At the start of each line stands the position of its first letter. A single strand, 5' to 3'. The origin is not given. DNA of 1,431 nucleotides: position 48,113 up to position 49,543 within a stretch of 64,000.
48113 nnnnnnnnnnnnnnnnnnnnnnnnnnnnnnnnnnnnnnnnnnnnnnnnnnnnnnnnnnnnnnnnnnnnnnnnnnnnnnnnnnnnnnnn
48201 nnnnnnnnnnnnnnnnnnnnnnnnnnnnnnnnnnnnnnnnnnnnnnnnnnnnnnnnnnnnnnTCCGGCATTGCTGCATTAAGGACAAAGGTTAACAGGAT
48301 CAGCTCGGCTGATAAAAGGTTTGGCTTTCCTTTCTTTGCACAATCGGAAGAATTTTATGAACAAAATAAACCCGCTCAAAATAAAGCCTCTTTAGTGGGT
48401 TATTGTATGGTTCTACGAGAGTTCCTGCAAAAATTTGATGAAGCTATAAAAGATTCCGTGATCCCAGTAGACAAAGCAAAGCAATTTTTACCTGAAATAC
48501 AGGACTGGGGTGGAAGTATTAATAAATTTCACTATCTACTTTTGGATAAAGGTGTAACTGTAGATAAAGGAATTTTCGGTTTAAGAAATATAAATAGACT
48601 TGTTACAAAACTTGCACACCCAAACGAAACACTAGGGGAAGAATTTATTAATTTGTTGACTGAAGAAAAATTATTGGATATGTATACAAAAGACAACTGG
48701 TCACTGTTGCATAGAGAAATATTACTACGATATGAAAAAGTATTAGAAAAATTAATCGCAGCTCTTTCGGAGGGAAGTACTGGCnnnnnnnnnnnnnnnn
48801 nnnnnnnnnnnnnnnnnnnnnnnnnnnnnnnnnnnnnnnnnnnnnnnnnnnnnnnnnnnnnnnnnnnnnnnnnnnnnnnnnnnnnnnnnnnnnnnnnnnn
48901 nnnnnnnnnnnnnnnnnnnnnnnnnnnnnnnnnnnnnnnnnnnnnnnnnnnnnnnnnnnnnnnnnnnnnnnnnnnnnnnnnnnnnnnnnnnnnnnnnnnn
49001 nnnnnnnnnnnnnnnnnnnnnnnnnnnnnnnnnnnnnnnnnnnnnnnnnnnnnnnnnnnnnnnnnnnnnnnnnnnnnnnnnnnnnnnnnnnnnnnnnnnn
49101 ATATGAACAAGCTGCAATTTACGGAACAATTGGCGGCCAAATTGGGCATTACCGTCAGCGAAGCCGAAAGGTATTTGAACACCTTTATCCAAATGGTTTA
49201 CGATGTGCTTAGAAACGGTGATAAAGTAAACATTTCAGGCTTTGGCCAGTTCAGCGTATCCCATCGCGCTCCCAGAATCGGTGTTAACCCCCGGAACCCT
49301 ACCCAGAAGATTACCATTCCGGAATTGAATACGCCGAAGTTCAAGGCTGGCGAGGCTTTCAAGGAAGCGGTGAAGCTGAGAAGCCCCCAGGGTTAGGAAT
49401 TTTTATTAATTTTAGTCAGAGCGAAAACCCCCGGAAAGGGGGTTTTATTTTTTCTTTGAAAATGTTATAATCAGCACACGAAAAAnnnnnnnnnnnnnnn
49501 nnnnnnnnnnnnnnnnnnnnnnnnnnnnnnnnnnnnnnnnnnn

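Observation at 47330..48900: AT-rich 431-aa gene bracketed by 24-bp near-identical direct repeats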

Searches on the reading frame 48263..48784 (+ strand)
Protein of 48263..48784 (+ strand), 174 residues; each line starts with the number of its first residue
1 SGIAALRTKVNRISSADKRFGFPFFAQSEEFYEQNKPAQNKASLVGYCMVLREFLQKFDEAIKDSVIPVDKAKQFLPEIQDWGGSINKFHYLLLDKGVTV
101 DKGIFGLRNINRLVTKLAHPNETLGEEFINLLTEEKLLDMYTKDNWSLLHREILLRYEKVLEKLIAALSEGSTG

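Call 71: predict_structure(alignment_id=A5)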
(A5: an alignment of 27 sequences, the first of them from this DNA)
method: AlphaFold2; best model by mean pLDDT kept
length: 174 residues; sequences in the alignment: 27
mean_pLDDT: 91.5   pTM: 0.88
mean pLDDT of the five models: 91.5, 91.1, 91.0, 90.1, 89.4
residues with pLDDT >= 90: 136; 70-90: 29; 50-70: 7; < 50: 2
segments of 3 or more residues with pLDDT < 50: none
pLDDT, mean of each block of 10 residues (from residue 1): 94 96 90 90 95 94 91 88 91 95 95 90 78 95 96 97 96 50
secondary structure, 60 per line:
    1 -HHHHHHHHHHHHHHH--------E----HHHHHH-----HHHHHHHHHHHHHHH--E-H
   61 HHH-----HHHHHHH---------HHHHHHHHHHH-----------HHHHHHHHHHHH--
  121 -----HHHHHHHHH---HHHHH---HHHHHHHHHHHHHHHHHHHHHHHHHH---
elements in order: H2-16 H30-35 H41-55 H60-63 H69-75 H85-95 H107-118 H126-134 H138-142 H146-171

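Call 78: fold_search(model_id=the predicted structure, library=pdb)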
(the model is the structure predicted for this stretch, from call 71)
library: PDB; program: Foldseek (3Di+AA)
matches with E <= 10: 293; with E <= 0.001: 0
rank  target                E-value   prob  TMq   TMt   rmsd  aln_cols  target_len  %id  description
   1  4v2g_B                6.1e-01  0.23  0.28  0.26  13.0       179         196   13  Tetracycline repressor TetR(D) bound to chlortetracycline and iso- chlortetracycline (released 2014-12-10)
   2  7bxo_H                6.4e-01  0.30  0.26  0.32  12.4       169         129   10  Crystal structure of the toxin-antitoxin with AMP-PNP (released 2020-09-30)
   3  5q17_A                8.5e-01  0.10  0.22  0.18  20.8       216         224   12  Ligand binding to FARNESOID-X-RECEPTOR (released 2017-07-05)
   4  1fpo_C                9.4e-01  0.06  0.15  0.17  17.5       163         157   16  HSC20 (HSCB), A J-TYPE CO-CHAPERONE FROM E. COLI (released 2000-12-08)
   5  2jsw_MODEL_1_A        9.4e-01  0.06  0.15  0.15  21.0       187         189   15  Solution Structure of the R13 Domain of Talin (released 2008-01-29)
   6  5l0d_D                1.1e+00  0.13  0.23  0.24  10.5       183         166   11  Human Metavinculin(residues 959-1130) in complex with PIP2 (released 2016-08-31)
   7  6rgx_B                1.4e+00  0.09  0.20  0.20  13.0       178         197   13  TETR(D) N82A MUTANT IN COMPLEX WITH DOXYCYCLINE AND MAGNESIUM (released 2019-08-21)
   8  7bxo_D                1.6e+00  0.16  0.26  0.32  12.5       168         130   10  Crystal structure of the toxin-antitoxin with AMP-PNP (released 2020-09-30)
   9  5q10_A                1.6e+00  0.07  0.23  0.19  21.6       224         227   12  Ligand binding to FARNESOID-X-RECEPTOR (released 2017-07-05)
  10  2l7a_MODEL_1_A        1.7e+00  0.14  0.24  0.28   9.5       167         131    9  Solution Structure of the R3 Domain of Talin (released 2011-12-21)
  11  2xpu                  1.7e+00  0.07  0.21  0.19  14.0       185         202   14  TetR(D) in complex with anhydrotetracycline. (released 2011-09-07)
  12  8xeh_D                1.8e+00  0.18  0.27  0.35   9.4       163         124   10  Crystal structure of HEPN-MNT complex (released 2024-12-18)
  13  3jct_b                1.8e+00  0.11  0.22  0.07  14.8       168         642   14  Cryo-em structure of eukaryotic pre-60S ribosomal subunits (released 2016-06-01)
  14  5sw7_A                1.8e+00  0.06  0.16  0.18  13.8       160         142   14  Structure of the Human Hemoglobin Mutant Hb Providence (A-Gly-C:V1M; B,D:V1M,K82D; Ferrous, carbonmonoxy bound) (released 2016-08-31)
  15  8eox_B                1.8e+00  0.04  0.14  0.15  17.6       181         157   16  Precisely patterned nanofibers made from extendable protein multiplexes (released 2023-08-16)
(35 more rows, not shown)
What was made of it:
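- Tried and rejected: The C-terminal domain alone against PDB gave nothing better than E = 0.6 (call 78).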

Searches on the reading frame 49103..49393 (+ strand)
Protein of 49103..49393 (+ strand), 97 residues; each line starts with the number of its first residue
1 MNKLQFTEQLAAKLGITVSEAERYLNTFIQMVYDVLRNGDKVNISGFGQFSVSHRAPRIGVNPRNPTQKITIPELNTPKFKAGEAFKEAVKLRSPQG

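Call 21: find_encoding_contigs(protein=window:49103-49393:+, flank=4000, max_places=10)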
Protein window:49103-49393:+ (97 aa): 16 contigs read that carry it; 10 places shown.
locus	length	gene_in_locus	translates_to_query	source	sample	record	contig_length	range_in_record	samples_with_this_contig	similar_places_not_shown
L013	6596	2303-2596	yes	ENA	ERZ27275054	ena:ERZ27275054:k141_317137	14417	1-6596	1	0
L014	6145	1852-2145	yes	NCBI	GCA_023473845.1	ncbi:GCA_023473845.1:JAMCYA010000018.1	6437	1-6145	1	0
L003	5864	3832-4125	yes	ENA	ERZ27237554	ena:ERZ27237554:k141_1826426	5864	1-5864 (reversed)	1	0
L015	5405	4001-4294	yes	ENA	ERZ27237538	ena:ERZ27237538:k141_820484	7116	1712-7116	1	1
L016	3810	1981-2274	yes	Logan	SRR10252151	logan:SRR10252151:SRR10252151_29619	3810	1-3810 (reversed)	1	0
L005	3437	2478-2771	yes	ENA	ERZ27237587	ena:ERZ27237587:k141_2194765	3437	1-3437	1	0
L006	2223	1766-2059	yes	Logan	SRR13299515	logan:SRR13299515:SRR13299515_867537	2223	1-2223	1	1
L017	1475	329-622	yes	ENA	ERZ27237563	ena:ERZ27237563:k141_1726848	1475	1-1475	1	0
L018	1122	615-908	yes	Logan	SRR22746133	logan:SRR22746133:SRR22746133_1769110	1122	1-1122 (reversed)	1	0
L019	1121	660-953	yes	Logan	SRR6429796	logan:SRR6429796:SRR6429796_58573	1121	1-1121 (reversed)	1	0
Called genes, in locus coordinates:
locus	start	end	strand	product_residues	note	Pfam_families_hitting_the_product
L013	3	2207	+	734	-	?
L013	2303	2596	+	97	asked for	PF00216:Bac_DNA_binding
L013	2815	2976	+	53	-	-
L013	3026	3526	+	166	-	-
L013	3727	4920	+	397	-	PF00438:S-AdoMet_synt_N, PF02772:S-AdoMet_synt_M, PF02773:S-AdoMet_synt_C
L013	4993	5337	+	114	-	PF04012:PspA_IM30 (weak)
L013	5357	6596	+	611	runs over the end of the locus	PF00456:Transketolase_N, PF13292:DXP_synthase_N (weak), PF02779:Transket_pyr, PF02780:Transketolase_C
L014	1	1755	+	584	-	PF00932:LTD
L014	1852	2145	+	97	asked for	PF00216:Bac_DNA_binding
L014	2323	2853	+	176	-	-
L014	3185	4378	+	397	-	PF00438:S-AdoMet_synt_N, PF02772:S-AdoMet_synt_M, PF02773:S-AdoMet_synt_C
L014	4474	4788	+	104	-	-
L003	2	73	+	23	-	?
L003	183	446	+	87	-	-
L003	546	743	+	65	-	-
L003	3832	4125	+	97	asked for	PF00216:Bac_DNA_binding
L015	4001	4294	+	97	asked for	PF00216:Bac_DNA_binding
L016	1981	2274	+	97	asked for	PF00216:Bac_DNA_binding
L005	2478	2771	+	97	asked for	PF00216:Bac_DNA_binding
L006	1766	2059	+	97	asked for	PF00216:Bac_DNA_binding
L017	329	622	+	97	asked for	PF00216:Bac_DNA_binding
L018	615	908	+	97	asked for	PF00216:Bac_DNA_binding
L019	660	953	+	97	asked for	PF00216:Bac_DNA_binding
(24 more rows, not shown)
